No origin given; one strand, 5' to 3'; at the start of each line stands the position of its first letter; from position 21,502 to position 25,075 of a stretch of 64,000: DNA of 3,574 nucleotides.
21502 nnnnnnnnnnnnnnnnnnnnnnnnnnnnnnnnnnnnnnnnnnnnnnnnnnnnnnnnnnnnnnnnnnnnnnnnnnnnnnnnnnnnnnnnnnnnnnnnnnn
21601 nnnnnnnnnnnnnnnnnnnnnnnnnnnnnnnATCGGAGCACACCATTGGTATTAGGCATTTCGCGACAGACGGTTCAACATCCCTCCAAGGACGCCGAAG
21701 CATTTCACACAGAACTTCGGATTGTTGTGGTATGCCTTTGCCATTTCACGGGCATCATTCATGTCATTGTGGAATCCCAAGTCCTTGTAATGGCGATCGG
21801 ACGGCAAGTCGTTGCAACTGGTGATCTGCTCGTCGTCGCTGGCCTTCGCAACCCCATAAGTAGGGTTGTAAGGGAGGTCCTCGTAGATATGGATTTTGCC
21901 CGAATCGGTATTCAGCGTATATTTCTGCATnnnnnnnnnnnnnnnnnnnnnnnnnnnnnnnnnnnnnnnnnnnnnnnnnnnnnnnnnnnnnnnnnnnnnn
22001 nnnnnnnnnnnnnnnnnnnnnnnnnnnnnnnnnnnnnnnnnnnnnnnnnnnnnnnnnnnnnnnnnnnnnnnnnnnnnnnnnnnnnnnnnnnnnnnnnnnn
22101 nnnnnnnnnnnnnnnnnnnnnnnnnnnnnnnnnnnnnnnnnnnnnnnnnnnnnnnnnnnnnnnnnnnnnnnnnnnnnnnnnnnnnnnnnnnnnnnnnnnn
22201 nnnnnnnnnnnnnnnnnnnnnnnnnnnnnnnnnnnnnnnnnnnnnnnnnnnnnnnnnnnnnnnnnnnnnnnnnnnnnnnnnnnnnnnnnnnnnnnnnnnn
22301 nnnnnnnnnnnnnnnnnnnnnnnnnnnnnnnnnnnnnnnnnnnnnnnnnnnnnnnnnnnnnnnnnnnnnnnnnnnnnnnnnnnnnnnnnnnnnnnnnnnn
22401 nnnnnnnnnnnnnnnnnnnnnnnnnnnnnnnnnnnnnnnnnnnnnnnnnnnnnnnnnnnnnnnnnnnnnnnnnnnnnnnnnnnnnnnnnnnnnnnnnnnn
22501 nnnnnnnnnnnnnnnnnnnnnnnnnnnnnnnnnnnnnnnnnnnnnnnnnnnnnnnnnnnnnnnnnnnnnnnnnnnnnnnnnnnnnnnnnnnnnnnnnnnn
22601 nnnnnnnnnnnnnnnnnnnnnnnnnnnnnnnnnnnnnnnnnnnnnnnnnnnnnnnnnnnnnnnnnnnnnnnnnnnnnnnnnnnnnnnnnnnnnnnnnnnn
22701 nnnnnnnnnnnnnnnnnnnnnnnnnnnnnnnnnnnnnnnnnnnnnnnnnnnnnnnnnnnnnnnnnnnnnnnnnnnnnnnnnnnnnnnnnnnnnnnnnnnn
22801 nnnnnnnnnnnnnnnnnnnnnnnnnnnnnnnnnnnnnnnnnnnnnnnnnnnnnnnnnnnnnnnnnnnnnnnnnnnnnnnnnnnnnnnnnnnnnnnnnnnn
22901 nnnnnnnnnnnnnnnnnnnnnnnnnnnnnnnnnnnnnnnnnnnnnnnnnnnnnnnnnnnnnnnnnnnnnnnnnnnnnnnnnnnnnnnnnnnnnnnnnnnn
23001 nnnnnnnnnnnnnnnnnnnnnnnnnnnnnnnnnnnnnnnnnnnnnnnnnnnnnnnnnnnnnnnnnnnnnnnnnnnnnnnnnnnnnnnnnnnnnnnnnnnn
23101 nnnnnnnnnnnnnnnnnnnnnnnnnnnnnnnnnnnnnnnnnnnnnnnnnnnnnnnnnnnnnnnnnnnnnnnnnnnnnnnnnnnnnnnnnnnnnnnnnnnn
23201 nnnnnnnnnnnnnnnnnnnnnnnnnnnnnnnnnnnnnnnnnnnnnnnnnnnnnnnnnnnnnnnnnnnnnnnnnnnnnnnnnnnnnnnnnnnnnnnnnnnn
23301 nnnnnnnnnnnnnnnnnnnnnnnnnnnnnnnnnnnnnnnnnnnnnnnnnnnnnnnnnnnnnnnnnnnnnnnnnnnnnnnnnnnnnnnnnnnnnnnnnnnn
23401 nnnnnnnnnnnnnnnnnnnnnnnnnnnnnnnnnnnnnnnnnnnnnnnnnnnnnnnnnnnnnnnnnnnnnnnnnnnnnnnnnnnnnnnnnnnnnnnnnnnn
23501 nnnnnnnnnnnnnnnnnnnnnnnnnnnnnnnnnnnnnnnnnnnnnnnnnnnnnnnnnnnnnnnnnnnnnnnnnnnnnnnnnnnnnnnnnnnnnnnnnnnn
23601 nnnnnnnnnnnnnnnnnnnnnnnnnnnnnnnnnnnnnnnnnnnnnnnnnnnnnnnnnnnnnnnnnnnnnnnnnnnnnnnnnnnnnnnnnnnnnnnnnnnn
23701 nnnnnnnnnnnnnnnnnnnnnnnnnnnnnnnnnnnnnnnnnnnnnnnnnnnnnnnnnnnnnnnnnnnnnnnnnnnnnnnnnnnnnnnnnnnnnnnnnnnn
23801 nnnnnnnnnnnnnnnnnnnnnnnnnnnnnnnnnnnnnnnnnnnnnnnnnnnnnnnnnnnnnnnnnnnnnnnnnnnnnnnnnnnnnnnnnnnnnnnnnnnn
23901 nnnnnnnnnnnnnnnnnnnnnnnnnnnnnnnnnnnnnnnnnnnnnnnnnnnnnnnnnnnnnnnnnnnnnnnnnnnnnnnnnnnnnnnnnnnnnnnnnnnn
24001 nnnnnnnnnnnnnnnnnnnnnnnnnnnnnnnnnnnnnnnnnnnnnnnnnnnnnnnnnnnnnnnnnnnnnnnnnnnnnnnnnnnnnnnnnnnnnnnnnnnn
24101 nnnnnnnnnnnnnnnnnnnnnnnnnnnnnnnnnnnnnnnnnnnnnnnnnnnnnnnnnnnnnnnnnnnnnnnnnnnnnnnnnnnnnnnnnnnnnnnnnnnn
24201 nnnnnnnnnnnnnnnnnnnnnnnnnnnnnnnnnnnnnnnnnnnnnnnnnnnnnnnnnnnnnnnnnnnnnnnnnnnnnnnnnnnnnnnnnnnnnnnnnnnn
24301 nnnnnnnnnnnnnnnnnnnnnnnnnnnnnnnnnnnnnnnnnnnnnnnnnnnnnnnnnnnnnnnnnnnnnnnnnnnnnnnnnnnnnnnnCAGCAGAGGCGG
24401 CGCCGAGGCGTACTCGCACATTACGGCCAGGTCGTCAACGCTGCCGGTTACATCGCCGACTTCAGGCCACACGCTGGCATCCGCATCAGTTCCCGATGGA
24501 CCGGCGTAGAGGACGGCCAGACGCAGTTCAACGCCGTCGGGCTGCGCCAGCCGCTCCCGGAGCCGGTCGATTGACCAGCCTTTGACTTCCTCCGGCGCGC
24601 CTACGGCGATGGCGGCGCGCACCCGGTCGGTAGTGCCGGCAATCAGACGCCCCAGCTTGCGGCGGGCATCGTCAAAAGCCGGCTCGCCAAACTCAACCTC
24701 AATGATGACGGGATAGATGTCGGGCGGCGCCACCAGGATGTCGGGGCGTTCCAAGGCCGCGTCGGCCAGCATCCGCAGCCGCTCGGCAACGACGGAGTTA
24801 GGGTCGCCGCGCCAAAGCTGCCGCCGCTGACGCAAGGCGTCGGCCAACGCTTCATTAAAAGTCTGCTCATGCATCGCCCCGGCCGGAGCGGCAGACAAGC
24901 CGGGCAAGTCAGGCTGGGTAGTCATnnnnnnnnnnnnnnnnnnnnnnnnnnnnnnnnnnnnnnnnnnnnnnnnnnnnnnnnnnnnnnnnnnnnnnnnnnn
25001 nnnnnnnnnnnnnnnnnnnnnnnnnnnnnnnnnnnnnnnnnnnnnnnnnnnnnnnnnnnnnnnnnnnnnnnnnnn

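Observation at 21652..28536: AT-richer three-gene island: Type IIG-like N6A methylase/nuclease candidate and a 92-aa ORF, divergent from a sacsin/NOV-type GHKL ATPase-DUF3883 nuclease giant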

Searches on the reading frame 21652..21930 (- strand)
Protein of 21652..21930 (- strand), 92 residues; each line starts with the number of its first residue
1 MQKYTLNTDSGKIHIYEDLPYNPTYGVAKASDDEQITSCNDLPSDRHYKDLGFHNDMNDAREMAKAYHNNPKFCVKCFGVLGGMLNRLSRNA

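Call 7: search_protein_families(library=pfam, proteins=[window:21652-21930:-], max_evalue=0.1)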
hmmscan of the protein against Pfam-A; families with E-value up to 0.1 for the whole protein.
window:21652-21930:- (92 aa): 0 families

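Call 8: search_protein_families(library=padloc, proteins=[window:21652-21930:-], max_evalue=0.1)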
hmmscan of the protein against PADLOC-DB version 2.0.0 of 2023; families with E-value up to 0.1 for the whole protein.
window:21652-21930:- (92 aa): 0 families

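Call 9: search_protein_families(library=ncbifam, proteins=[window:21652-21930:-], max_evalue=0.1)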
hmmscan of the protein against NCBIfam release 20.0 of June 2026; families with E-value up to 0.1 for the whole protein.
window:21652-21930:- (92 aa): 0 families

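Call 62: find_homologous_proteins(query=window:21652-21930:-, max_evalue=0.001)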
Query window:21652-21930:- (92 aa): 1 proteins with E <= 0.001 among 3 candidates.
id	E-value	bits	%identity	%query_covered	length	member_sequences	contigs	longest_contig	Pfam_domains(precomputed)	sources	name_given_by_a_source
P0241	1.7e-58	213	100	100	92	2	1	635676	-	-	-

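Call 63: search_protein_families(library=phrogs, proteins=[window:21652-21930:-], max_evalue=0.01)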
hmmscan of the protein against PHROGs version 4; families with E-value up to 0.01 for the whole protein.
window:21652-21930:- (92 aa): 0 families

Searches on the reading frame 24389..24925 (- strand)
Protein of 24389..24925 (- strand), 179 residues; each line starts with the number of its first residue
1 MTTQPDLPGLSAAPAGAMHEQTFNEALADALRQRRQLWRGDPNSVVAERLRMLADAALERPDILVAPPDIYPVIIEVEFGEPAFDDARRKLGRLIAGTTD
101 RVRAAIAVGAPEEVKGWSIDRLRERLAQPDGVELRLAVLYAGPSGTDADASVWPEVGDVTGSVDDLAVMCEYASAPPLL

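Call 86: search_solved_structures(query=A6, max_evalue=10, show_alignments=3)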
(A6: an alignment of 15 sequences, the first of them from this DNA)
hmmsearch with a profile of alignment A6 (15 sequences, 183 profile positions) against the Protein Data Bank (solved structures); distinct sequences matched with E-value up to 10: 3.
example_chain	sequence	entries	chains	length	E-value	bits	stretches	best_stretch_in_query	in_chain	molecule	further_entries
5v7q_Y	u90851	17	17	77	0.099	15.3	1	106-154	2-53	50S ribosomal protein L29 | Large ribosomal subunit protein uL29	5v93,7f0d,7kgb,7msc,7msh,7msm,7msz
5o60_Z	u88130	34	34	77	0.31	13.7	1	106-154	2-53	50S ribosomal protein L29 | Large ribosomal subunit protein uL29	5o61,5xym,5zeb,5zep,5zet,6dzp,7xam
7e8k_A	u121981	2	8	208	0.56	12.8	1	83-162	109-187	RNA-free ribonuclease P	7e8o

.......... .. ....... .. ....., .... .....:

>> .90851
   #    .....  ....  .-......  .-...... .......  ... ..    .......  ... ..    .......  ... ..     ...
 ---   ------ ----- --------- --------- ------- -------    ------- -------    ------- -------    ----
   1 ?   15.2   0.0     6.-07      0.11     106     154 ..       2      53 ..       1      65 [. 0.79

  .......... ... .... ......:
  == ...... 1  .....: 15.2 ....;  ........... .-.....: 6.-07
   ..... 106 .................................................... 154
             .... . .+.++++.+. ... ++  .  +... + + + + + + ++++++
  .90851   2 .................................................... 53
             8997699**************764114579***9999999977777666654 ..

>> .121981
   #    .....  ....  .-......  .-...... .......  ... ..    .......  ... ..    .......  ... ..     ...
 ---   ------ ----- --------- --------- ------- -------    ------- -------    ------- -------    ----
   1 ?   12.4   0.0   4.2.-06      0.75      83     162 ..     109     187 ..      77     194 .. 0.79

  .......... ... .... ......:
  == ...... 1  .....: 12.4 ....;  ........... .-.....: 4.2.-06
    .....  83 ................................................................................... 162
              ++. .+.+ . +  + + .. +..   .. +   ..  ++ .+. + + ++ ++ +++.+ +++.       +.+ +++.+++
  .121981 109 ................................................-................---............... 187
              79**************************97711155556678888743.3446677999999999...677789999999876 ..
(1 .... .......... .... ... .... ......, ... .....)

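Call 87: search_protein_families(library=pfam, alignment_id=A6, max_evalue=10)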
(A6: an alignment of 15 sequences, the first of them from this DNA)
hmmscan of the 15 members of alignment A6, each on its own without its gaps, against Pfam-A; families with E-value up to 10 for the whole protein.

A. member 1, seq(177 aa): 0 families

B. families by the number of members that match (of 15 scanned): 5 families
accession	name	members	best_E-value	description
PF19384.4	DUF5959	1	0.027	Family of unknown function (DUF5959)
PF24912.1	SH3_TNRC18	1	0.054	TNRC18-like,(4.1.1) SH3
PF24001.1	DUF7317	1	0.098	Family of unknown function (DUF7317)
PF04997.17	RNA_pol_Rpb1_1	1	0.43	RNA polymerase Rpb1, domain 1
PF22773.1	Myo1_CA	1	4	Myosin-1, central acidic domain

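Call 109: search_solved_structures(query=A9, max_evalue=10, show_alignments=3)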
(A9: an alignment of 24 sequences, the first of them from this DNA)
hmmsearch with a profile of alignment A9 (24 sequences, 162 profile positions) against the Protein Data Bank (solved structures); distinct sequences matched with E-value up to 10: 1.
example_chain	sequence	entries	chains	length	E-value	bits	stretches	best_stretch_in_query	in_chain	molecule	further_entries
6m1w_B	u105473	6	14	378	1.6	11.8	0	8-32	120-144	Amidohydrolase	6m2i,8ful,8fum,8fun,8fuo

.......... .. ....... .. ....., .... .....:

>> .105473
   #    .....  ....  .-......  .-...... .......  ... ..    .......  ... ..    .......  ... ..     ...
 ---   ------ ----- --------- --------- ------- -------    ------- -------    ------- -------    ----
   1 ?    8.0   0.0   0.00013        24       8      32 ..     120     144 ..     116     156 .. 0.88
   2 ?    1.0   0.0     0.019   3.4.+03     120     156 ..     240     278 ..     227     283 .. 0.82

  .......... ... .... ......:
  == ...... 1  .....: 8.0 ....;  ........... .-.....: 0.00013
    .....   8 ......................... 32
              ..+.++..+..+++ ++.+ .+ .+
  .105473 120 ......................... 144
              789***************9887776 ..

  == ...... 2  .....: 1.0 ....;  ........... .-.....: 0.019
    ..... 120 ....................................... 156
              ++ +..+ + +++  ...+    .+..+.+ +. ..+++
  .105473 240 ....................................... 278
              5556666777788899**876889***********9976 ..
